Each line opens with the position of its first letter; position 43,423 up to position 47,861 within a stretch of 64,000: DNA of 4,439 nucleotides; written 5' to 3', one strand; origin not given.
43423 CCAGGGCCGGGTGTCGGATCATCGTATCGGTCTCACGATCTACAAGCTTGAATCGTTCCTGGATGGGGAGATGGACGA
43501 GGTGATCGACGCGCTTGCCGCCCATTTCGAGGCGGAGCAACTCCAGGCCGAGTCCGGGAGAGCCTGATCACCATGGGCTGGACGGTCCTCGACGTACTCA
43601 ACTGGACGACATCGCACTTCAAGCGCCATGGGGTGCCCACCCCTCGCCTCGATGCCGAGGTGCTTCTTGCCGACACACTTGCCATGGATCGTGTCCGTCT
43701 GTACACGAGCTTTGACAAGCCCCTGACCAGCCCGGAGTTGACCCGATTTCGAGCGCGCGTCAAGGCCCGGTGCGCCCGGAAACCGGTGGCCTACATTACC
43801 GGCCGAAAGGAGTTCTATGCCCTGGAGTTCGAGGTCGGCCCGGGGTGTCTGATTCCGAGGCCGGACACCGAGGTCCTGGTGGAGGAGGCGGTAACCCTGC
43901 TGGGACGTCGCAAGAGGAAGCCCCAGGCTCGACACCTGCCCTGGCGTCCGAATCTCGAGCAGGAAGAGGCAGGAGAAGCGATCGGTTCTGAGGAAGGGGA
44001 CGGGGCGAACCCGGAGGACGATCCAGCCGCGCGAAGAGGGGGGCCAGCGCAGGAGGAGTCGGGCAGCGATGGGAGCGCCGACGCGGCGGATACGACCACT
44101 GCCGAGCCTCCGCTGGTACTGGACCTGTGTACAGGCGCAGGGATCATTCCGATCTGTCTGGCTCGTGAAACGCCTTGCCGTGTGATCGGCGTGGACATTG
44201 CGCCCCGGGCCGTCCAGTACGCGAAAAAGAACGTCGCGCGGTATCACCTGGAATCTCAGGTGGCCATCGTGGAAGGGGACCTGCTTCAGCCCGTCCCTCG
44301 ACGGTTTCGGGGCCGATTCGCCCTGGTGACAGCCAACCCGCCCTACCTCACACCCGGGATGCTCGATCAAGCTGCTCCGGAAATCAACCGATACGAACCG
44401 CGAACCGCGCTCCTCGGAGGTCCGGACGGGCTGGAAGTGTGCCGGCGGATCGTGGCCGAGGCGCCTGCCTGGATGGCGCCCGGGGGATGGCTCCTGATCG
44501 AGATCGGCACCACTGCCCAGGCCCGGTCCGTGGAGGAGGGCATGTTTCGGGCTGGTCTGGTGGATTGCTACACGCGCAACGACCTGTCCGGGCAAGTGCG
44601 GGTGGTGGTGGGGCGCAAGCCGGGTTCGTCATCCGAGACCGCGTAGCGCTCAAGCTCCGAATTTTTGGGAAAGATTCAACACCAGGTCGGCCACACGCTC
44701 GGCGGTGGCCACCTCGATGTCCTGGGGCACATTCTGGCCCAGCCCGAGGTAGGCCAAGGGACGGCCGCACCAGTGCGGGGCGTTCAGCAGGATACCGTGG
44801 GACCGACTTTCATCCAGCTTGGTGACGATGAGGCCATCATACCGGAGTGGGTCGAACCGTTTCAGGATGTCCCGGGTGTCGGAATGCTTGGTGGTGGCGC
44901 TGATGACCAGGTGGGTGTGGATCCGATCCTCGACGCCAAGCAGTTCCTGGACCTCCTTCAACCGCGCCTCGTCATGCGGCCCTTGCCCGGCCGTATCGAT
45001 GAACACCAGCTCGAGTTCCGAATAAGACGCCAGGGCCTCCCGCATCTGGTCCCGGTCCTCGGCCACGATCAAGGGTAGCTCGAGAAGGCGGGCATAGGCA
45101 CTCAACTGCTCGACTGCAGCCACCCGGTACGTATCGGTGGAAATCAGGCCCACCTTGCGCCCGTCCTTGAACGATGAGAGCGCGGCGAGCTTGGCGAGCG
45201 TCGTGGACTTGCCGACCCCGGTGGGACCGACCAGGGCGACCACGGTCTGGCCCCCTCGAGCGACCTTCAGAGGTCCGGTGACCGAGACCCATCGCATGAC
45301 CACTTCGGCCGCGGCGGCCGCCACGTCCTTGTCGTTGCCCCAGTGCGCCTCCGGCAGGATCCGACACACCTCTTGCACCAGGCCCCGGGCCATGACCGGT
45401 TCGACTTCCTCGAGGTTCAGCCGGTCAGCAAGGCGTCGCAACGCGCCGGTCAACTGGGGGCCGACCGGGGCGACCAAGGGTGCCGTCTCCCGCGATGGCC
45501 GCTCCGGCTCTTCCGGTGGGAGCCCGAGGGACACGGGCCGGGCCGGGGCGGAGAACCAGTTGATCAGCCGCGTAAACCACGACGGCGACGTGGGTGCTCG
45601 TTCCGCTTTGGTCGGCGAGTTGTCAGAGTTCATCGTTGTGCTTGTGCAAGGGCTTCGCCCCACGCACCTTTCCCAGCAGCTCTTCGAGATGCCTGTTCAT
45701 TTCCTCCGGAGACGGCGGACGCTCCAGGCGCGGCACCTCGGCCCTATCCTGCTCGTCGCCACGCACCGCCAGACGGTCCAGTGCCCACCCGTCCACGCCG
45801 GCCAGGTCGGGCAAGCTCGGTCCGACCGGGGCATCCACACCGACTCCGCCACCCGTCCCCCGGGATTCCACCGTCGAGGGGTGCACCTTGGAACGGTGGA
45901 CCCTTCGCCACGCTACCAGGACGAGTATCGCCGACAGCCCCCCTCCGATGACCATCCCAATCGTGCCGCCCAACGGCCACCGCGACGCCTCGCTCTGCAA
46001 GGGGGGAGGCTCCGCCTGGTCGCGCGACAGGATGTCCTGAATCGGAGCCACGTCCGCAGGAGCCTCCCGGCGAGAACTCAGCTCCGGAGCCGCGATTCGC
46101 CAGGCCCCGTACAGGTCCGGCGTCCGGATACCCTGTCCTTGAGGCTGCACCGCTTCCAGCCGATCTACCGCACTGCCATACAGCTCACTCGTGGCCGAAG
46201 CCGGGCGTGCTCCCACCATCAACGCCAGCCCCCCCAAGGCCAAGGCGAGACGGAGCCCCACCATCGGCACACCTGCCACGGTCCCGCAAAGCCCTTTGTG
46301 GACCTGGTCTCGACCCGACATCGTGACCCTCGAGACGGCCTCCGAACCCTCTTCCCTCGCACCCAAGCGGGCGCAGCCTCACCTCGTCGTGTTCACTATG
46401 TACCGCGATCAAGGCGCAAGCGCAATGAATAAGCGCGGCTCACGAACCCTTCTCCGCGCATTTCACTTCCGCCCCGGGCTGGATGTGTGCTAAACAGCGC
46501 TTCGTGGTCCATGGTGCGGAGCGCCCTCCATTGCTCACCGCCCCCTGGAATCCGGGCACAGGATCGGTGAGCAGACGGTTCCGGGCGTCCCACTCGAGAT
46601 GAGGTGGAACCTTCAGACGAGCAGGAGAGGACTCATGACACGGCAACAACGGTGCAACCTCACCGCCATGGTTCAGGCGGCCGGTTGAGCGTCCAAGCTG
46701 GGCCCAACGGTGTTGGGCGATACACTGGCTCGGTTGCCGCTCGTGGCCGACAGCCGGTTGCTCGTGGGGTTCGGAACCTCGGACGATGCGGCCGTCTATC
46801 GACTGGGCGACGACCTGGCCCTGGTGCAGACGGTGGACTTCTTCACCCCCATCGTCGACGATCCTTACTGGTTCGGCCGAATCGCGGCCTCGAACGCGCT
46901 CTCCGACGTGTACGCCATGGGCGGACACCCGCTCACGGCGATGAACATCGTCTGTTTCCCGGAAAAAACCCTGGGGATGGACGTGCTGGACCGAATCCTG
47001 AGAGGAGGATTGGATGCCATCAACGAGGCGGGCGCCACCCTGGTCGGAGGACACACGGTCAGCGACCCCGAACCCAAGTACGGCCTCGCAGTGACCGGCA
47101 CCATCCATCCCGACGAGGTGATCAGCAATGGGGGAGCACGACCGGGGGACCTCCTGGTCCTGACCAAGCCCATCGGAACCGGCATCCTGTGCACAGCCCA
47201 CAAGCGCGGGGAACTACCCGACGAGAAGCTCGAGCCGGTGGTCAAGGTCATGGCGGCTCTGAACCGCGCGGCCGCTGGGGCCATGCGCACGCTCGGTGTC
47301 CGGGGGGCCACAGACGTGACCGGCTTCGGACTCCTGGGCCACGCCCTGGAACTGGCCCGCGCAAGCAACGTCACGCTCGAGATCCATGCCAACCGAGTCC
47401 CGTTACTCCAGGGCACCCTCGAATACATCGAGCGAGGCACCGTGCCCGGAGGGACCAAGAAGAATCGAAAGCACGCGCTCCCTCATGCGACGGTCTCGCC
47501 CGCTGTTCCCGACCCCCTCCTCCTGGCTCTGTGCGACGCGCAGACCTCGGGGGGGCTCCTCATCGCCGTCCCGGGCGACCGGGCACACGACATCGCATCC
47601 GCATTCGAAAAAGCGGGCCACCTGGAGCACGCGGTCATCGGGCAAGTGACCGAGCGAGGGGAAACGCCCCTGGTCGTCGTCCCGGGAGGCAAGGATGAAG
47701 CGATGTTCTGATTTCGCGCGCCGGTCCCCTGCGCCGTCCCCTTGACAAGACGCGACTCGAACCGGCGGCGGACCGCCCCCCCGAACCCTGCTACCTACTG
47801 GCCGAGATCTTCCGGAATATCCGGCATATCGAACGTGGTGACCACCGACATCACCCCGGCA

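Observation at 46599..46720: selD is a selenoprotein here, which the ORF caller truncated: in-frame TGA at the catalytic Cys position plus a SECIS-like hairpin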

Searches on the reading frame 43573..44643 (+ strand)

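Call 11: search_protein_families(library=pfam, proteins=[window:43573-44643:+])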
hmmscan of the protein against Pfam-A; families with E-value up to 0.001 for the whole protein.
window:43573-44643:+ (357 aa): 14 families
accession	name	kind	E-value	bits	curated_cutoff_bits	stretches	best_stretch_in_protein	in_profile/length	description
PF17827.6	PrmC_N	-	1.3e-20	74.1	23.4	1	7-77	1-71/71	PrmC N-terminal domain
PF05175.20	MTS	-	5.3e-10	39.6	23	1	182-260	35-110/170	Methyltransferase small domain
PF13649.12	Methyltransf_25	-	1.3e-09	39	27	1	182-273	1-91/97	Methyltransferase domain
PF02475.24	TRM5-TYW2_MTfase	-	2.6e-07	31.2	28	1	179-237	37-96/164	TRM5/TYW2 methyltransferase domain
PF06325.19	PrmA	-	4.8e-07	30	22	1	173-254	156-232/296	Ribosomal protein L11 methyltransferase (PrmA)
PF13847.12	Methyltransf_31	-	1.2e-06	28.7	27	1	182-255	7-81/145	Methyltransferase domain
PF09445.16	Methyltransf_15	-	1.5e-06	28.4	22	1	181-261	3-84/165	RNA cap guanine-N2 methyltransferase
PF12847.13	Methyltransf_18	-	2.8e-05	24.6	27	1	180-241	16-78/151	Methyltransferase domain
PF03602.21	Cons_hypoth95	-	2.8e-05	24.3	24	1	180-268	43-133/182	Conserved hypothetical protein 95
PF08241.18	Methyltransf_11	-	7.1e-05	23.8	21.2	1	183-240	1-55/95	Methyltransferase domain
PF01170.24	UPF0020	-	0.00014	22.1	22.3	1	202-259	77-132/197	RMKL-like, methyltransferase domain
PF13489.12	Methyltransf_23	-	0.00015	22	27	0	177-254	21-87/164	Methyltransferase domain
PF01861.22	BpsA_C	-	0.00039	20.2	27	1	193-262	60-126/243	Branched-chain polyamine synthase A C-terminal domain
PF01135.25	PCMT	-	0.0005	20.4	20.3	1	182-239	77-135/210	Protein-L-isoaspartate(D-aspartate) O-methyltransferase (PCMT)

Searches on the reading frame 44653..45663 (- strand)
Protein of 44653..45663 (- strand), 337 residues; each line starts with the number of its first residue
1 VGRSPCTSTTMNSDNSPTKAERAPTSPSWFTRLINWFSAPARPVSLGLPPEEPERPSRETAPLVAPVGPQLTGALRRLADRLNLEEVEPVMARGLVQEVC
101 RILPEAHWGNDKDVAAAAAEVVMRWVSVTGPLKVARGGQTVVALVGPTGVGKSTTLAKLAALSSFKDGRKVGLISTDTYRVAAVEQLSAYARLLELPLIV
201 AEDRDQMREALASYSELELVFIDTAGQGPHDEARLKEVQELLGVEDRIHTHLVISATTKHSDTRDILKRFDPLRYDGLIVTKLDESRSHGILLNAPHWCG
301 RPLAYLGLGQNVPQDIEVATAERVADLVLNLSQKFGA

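Call 11: search_protein_families(library=pfam, proteins=[window:44653-45663:-])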
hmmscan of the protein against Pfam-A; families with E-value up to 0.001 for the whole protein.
window:44653-45663:- (337 aa): 5 families
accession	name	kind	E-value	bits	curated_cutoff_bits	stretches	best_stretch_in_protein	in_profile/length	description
PF00448.28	SRP54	-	1.5e-40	139.3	22.7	1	140-329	2-195/196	SRP54-type protein, GTPase domain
PF25199.1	nSTAND_NTPase5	-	4.2e-06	27.1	34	1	132-213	34-114/145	Novel STAND NTPase 5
PF13191.12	AAA_16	-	9.3e-05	23.4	32.6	1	134-242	19-124/167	AAA ATPase domain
PF13401.12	AAA_22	-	0.0004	21.1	27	0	137-225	3-93/130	AAA domain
PF00005.33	ABC_tran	-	0.00048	21.2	25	1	140-250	12-100/137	ABC transporter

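Call 33: search_protein_families(library=ncbifam, proteins=[window:44653-45663:-], max_evalue=0.00001)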
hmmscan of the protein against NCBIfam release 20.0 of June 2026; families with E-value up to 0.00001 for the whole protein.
window:44653-45663:- (337 aa): 11 families
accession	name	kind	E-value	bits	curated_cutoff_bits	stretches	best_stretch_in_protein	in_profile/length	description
TIGR03499.1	FlhF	equivalog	5.5e-42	144.7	174.15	1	70-226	135-286/286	flagellar biosynthesis GTPase FlhF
NF009367.0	PRK12724.1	equivalog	1.5e-41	142.7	718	1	70-329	152-415/433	flagellar biosynthesis regulator FlhF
NF009366.0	PRK12723.1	equivalog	8.4e-41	140.4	585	1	121-320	157-359/388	flagellar biosynthesis regulator FlhF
NF011312.0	PRK14723.1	equivalog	7.5e-34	117.3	951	1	137-330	185-380/768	flagellar biosynthesis regulator FlhF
NF005230.0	PRK06731.1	equivalog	3e-31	108.7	553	1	141-330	88-279/281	flagellar biosynthesis regulator FlhF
NF011310.0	PRK14721.1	equivalog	5.9e-30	104.8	725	1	135-332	189-385/423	flagellar biosynthesis regulator FlhF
TIGR00064.1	ftsY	equivalog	1.3e-25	90.2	260.7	1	134-316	74-266/279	signal recognition particle-docking protein FtsY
NF009368.0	PRK12726.1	equivalog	1.7e-24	86.7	832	1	138-318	205-387/407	flagellar biosynthesis regulator FlhF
NF011311.0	PRK14722.1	equivalog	2e-24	86.3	777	1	95-321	92-329/374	flagellar biosynthesis regulator FlhF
TIGR00959.1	ffh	equivalog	6.1e-24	84.6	473.2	1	131-331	91-296/428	signal recognition particle protein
TIGR01425.1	SRP54_euk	equivalog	9.6e-14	51.1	576.25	1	127-322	88-287/428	signal recognition particle protein SRP54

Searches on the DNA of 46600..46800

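Call 23: search_rna_families(source=window, start=46600, end=46800, threshold=evalue, max_evalue=10, show_alignments=3)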
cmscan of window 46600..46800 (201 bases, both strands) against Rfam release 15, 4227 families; matches with E-value up to 10: 2.
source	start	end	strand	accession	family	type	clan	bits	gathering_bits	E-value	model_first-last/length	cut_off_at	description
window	46669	46756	+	RF02935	che1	Gene; sRNA;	-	15.4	54.1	3.2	1-91/91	no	che1 RNA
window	46769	46789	-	RF01340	CRISPR-DR29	Gene; CRISPR;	-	14.9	39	1.5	1-37/37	no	CRISPR RNA direct repeat element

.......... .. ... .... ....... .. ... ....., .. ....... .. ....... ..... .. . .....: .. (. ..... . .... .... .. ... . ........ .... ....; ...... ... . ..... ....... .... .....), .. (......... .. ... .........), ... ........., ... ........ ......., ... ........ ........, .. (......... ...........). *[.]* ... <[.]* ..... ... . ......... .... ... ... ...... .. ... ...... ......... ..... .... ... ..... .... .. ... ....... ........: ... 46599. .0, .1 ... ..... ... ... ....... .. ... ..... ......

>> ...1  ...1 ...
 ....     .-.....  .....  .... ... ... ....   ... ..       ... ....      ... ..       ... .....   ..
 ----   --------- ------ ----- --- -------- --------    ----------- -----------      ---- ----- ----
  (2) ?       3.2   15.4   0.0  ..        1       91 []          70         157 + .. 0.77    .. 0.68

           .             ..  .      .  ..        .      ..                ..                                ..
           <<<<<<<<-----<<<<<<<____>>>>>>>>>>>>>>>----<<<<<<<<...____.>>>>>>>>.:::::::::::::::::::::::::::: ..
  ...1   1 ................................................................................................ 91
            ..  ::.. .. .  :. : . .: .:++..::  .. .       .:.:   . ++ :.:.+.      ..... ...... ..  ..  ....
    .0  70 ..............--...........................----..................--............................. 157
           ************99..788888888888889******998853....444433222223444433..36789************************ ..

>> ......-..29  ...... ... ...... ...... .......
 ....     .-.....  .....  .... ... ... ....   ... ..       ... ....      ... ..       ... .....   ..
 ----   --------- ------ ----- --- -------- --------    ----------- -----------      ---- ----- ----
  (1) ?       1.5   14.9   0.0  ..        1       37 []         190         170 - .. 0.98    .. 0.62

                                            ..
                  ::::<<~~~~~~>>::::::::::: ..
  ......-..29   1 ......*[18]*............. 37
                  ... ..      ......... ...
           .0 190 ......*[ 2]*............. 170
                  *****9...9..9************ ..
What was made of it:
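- On Any Rfam family (including the SECIS families): Only chance-level hits (E of 1.5 or more) to unrelated families occur in 46600-46800 (call 23).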

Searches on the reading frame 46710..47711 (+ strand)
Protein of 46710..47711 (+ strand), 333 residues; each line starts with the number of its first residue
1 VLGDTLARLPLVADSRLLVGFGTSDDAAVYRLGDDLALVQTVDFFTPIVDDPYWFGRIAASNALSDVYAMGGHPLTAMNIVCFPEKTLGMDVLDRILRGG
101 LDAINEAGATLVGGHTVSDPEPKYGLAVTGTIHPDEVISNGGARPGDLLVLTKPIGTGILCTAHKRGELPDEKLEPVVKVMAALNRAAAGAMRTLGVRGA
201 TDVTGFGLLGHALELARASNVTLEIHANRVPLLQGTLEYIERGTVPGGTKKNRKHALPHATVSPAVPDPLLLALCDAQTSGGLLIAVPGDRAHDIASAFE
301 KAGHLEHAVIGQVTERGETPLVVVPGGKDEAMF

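Call 17: find_encoding_contigs(protein=window:46710-47711:+, flank=10000, max_places=6)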
Protein window:46710-47711:+ (333 aa): 3 contigs read that carry it; 2 places shown.
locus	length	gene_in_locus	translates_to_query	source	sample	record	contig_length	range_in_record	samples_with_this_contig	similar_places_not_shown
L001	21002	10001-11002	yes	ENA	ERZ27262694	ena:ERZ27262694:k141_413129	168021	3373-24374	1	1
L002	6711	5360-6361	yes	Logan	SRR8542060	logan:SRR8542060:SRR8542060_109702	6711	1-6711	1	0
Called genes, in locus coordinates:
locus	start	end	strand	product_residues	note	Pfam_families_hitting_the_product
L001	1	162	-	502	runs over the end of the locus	PF10150:RNase_E_G, PF20833:RNase_E_G_Thio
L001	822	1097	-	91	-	PF00708:Acylphosphatase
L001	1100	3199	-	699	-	PF22745:Nlig-Ia, PF01653:DNA_ligase_aden, PF03120:OB_DNA_ligase, PF03119:DNA_ligase_ZBD, PF14520:HHH_5 (weak), PF12826:HHH_2, PF14520:HHH_5 (weak), PF00533:BRCT, +1 more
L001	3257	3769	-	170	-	-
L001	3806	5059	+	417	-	PF07498:Rho_N, PF07497:Rho_RNA_bind, PF00006:ATP-synt_ab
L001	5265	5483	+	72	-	PF01197:Ribosomal_L31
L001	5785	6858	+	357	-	PF03462:PCRF, PF00472:RF-1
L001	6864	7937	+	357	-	PF17827:PrmC_N, PF06325:PrmA (weak), PF02475:TRM5-TYW2_MTfase (weak), PF05175:MTS, PF12847:Methyltransf_18 (faint), PF09445:Methyltransf_15 (weak), PF13649:Methyltransf_25, PF13847:Methyltransf_31 (weak)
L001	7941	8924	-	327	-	PF25199:nSTAND_NTPase5 (weak), PF00448:SRP54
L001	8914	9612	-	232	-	-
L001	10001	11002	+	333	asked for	PF00586:AIRS, PF02769:AIRS_C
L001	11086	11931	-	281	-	-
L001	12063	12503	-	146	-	PF07977:FabA, PF22818:ApeI-like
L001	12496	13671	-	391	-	PF01168:Ala_racemase_N, PF00842:Ala_racemase_C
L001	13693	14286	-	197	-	PF00265:TK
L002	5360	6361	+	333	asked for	PF00586:AIRS, PF02769:AIRS_C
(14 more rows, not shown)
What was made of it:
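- The same sequence is present in independent ENA and Logan assemblies (call 17). The identical protein and locus occur in independent ENA and Logan assemblies (call 17).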
